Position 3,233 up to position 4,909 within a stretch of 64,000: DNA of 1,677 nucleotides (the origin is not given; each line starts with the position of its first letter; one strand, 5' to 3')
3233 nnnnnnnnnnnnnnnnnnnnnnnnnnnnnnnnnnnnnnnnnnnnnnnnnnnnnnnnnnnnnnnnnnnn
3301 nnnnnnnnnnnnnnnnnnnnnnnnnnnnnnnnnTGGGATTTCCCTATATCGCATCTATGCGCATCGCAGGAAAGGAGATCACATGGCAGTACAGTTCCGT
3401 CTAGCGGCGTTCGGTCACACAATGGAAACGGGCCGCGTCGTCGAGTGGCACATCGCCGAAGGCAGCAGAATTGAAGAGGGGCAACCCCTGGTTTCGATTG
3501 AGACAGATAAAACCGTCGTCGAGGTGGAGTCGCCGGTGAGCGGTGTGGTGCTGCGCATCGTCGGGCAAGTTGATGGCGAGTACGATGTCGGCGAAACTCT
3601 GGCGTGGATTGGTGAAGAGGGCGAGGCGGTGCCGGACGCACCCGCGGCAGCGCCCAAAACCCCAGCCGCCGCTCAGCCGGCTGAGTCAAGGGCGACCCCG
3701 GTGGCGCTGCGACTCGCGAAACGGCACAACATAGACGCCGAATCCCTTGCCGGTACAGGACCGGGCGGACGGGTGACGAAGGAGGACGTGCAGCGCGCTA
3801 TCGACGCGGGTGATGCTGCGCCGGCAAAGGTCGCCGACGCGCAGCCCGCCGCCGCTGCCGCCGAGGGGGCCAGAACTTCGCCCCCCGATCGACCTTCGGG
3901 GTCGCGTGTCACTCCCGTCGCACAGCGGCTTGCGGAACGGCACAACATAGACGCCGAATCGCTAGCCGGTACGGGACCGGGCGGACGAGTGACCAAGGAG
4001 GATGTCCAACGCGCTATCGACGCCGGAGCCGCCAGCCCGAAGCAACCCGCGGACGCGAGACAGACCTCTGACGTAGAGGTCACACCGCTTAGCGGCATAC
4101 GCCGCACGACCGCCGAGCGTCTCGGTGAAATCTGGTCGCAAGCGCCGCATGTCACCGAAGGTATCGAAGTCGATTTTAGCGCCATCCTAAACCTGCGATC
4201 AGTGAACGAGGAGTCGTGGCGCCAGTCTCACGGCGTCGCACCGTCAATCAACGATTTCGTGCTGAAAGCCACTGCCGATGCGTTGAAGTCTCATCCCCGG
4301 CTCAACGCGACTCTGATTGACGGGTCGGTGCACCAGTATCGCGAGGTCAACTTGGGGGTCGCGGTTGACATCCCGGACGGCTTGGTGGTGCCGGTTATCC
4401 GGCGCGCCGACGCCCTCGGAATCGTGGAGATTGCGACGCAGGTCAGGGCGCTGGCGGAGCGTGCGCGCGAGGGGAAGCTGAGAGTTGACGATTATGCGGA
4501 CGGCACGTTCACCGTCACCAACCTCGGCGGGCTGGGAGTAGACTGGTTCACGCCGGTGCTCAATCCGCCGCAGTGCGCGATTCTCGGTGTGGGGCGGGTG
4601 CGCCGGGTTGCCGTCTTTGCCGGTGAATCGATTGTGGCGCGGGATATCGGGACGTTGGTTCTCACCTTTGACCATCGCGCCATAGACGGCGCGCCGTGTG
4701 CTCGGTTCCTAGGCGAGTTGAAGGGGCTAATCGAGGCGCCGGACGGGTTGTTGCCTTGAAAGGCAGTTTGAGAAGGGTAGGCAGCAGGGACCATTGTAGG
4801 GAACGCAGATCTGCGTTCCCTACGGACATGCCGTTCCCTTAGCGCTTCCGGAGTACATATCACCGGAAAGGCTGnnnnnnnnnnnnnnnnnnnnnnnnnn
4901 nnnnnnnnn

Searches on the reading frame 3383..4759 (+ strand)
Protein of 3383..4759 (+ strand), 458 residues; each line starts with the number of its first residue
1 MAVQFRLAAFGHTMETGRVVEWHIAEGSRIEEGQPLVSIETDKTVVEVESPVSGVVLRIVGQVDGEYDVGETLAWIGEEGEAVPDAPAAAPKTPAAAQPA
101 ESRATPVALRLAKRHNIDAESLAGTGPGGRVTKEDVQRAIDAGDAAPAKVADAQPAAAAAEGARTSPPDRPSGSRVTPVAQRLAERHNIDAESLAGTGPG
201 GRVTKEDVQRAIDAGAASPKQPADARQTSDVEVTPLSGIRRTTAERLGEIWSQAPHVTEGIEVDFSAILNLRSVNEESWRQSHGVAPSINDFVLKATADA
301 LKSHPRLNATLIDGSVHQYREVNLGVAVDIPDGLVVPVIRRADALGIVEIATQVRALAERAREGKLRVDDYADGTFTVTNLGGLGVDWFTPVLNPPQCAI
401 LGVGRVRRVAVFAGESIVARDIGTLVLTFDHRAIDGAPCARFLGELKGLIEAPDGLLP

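Call 11: find_encoding_contigs(protein=window:3383-4759:+, flank=2000, max_places=4)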
Protein window:3383-4759:+ (458 aa): no gene with exactly this product is on record in the collection.

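Call 12: search_protein_families(library=pfam, proteins=[window:3383-4759:+])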
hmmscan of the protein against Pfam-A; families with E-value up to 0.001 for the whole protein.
window:3383-4759:+ (458 aa): 4 families
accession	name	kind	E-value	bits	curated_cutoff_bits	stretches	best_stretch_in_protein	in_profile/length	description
PF00198.28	2-oxoacid_dh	-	9.3e-76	254.7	23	1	230-456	3-230/232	2-oxoacid dehydrogenases acyltransferase (catalytic domain)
PF02817.22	E3_binding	-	4.7e-29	100.7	23.7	2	103-137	2-36/36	e3 binding domain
PF00364.28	Biotin_lipoyl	-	4.7e-16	58.8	22.1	1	4-75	2-72/73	Biotin-requiring enzyme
PF13533.13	Biotin_lipoyl_2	-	6.9e-05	23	29.8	0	17-40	9-32/32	Biotin-lipoyl like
